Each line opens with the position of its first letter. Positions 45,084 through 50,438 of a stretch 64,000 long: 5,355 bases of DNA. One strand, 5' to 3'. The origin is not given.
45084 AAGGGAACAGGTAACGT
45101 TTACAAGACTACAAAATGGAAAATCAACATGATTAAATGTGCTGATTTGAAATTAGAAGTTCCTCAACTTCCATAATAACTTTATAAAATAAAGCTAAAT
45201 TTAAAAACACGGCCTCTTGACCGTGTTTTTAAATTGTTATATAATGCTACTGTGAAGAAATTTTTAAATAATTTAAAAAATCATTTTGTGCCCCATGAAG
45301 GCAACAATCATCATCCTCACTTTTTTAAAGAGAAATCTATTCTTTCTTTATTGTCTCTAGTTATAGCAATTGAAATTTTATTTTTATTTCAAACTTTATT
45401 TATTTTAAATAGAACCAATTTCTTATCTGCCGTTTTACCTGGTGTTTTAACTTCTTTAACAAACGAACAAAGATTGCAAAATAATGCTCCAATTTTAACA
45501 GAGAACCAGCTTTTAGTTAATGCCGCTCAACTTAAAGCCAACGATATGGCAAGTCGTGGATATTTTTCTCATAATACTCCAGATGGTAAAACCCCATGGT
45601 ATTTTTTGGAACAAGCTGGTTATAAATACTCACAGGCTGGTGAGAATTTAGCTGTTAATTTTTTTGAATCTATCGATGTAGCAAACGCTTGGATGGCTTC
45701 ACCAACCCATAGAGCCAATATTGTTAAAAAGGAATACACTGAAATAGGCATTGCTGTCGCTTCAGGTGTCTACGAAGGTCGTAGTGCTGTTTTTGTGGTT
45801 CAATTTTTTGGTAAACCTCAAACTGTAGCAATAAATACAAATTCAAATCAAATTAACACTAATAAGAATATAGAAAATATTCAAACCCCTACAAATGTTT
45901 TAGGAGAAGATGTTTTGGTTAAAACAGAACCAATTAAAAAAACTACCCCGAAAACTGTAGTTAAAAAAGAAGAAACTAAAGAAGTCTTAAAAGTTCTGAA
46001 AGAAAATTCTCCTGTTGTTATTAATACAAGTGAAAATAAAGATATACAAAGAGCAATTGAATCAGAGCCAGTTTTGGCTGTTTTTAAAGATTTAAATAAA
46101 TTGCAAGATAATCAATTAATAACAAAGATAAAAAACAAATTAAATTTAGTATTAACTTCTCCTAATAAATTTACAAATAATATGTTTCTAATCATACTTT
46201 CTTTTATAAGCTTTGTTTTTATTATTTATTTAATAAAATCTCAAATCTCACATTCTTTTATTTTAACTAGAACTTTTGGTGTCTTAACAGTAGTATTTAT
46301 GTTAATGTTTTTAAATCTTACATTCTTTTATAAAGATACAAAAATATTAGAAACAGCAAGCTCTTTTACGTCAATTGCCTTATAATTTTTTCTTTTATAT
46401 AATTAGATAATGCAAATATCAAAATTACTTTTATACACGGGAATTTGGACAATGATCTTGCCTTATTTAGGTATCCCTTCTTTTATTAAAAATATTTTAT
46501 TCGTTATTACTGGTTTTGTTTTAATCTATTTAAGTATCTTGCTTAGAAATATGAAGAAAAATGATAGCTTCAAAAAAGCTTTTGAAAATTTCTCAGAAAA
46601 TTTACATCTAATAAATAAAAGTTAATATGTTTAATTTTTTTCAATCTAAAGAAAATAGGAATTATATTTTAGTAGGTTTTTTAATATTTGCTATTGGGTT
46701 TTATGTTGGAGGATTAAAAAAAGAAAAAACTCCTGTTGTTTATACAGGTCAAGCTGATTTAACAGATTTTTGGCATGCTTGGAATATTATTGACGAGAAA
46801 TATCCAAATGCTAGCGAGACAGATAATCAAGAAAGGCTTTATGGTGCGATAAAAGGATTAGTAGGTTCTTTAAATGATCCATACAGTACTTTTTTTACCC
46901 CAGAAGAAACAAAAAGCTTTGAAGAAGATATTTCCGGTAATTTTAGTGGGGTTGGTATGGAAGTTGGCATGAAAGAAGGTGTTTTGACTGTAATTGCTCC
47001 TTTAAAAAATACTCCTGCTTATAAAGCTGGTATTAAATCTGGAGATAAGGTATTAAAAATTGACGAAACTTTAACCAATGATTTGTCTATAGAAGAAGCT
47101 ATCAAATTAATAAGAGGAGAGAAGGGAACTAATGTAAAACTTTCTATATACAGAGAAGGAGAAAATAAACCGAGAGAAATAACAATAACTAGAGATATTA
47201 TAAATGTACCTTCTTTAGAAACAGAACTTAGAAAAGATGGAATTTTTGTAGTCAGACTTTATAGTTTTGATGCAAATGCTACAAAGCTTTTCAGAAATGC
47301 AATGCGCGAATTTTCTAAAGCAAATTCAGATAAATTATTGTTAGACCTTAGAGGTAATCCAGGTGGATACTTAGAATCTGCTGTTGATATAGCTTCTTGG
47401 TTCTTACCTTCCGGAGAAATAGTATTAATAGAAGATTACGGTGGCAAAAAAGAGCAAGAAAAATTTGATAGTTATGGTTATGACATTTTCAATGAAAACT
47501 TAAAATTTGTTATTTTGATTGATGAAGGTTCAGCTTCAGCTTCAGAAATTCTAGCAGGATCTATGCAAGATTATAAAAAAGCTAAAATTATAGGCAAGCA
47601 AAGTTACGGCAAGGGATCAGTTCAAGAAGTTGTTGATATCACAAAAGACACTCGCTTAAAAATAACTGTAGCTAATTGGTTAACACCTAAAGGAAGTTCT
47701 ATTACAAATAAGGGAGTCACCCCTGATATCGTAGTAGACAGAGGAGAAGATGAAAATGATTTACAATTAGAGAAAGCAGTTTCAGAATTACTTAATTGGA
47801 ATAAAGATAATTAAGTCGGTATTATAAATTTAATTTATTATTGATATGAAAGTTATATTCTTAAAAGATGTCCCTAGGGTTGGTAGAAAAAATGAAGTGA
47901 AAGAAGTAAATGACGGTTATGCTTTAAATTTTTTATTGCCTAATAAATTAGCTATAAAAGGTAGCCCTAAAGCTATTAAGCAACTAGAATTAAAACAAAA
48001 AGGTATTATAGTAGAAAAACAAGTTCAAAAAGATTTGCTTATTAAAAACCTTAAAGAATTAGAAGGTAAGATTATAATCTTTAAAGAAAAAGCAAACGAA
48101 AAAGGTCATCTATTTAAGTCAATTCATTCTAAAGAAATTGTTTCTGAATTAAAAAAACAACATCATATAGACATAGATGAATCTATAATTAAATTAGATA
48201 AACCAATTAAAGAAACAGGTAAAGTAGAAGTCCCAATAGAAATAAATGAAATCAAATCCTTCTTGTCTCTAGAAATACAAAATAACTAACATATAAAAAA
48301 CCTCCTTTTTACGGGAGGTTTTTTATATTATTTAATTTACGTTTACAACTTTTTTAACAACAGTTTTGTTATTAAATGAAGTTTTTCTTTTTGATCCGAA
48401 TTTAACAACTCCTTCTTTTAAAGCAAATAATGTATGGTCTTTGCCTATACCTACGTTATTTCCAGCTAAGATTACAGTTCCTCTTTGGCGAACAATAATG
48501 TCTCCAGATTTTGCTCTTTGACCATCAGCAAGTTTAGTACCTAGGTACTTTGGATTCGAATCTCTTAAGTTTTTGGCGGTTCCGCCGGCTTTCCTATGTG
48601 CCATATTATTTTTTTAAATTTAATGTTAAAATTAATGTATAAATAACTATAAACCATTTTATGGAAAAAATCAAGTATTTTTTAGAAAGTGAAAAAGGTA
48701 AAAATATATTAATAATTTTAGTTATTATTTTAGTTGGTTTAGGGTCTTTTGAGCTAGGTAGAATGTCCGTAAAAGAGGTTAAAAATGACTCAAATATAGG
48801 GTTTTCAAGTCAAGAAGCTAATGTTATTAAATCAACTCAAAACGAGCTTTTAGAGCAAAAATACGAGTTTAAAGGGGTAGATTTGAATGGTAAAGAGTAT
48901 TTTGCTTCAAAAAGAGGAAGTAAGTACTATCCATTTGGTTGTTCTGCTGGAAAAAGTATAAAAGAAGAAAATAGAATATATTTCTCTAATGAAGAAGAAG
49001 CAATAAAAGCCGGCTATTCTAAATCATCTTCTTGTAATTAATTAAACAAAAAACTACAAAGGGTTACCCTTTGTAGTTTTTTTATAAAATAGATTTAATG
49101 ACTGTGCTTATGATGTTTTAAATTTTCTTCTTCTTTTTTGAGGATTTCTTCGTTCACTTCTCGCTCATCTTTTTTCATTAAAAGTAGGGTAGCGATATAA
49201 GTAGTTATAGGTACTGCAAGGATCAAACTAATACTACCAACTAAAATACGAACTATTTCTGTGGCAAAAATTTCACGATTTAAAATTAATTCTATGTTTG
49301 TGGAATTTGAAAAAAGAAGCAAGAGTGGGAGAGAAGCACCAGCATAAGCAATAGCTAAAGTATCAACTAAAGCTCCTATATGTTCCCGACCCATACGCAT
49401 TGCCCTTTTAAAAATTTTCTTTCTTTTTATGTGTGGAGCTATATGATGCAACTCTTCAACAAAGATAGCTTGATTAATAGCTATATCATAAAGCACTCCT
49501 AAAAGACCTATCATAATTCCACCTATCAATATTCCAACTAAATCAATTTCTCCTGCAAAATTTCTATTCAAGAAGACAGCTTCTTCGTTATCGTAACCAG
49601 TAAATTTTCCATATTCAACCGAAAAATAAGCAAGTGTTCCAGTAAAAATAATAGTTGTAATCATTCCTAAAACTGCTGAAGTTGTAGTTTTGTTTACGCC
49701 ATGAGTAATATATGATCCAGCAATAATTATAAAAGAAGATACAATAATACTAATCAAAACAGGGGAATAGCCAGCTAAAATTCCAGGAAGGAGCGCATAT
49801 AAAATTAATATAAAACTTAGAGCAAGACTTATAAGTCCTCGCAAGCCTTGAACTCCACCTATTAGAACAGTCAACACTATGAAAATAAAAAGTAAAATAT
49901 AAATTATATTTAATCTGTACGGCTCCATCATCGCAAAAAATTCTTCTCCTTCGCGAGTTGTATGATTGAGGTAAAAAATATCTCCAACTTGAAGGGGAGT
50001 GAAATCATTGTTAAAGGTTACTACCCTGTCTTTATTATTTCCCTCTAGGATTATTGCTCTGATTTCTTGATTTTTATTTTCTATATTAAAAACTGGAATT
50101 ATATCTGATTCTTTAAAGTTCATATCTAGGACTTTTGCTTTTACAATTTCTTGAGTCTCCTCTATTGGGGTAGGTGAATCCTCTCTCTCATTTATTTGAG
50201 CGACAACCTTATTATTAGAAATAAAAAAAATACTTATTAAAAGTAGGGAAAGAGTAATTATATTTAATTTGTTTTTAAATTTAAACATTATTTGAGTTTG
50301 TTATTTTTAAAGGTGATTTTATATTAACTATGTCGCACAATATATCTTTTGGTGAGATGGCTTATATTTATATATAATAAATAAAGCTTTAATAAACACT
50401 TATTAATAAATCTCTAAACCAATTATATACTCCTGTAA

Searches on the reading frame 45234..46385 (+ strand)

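Call 22: search_protein_families(library=pfam, proteins=[window:45234-46385:+], max_evalue=0.00001)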
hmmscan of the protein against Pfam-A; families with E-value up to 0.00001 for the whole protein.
window:45234-46385:+ (383 aa): 1 family
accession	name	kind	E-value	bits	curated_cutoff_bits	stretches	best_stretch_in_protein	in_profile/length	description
PF00188.32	CAP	-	4.3e-18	66.7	21.1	1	74-189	2-115/117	Cysteine-rich secretory protein family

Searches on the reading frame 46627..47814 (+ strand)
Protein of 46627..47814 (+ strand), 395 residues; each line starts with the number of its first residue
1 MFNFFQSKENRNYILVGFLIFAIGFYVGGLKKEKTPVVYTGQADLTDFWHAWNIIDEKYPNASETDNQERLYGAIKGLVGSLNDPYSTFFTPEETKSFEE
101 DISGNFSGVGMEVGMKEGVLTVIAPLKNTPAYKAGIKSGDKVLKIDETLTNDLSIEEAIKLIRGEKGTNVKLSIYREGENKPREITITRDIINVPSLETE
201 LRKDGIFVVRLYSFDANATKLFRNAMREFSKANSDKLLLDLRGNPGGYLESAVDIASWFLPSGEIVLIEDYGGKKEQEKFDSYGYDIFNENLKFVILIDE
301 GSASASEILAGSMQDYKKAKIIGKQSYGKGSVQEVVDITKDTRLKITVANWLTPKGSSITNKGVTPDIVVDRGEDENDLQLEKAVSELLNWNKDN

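Call 22: search_protein_families(library=pfam, proteins=[window:46627-47814:+], max_evalue=0.00001)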
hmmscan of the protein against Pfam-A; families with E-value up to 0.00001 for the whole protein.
window:46627-47814:+ (395 aa): 5 families
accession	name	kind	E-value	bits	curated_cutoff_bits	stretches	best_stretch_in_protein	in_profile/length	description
PF03572.23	Peptidase_S41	-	5.4e-49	166.4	24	1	208-370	4-165/165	Peptidase family S41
PF13180.12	PDZ_2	-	5.6e-11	43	27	1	109-185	3-78/80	PDZ domain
PF17820.7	PDZ_6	-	3.4e-09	36.8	27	1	124-176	4-54/54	PDZ domain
PF22694.1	CtpB_N-like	-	1.5e-07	32.2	27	1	42-90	35-81/85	Activating protease CtpB N-terminal domain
PF00595.29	PDZ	-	2.1e-07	31.6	23.2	1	107-174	12-80/81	PDZ domain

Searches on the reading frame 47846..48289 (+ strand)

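Call 81: search_protein_families(library=pfam, proteins=[window:47846-48289:+], max_evalue=0.0001)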
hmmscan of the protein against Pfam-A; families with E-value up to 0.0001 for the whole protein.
window:47846-48289:+ (147 aa): 2 families
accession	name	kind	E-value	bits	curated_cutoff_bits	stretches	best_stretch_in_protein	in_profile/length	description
PF01281.25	Ribosomal_L9_N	-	1.3e-18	66.7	20.7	1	1-47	1-47/47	Ribosomal protein L9, N-terminal domain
PF03948.19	Ribosomal_L9_C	-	8e-15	55.5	23.2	1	70-134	8-73/86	Ribosomal protein L9, C-terminal domain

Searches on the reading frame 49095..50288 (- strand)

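Call 23: search_protein_families(library=pfam, proteins=[window:49095-50288:-], max_evalue=0.00001)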
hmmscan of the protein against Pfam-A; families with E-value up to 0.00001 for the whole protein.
window:49095-50288:- (397 aa): 1 family
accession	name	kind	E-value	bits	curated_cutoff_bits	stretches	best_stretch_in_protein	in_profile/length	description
PF07907.16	YibE_F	-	2.3e-63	214.4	27.2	1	129-367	1-240/241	YibE/F-like protein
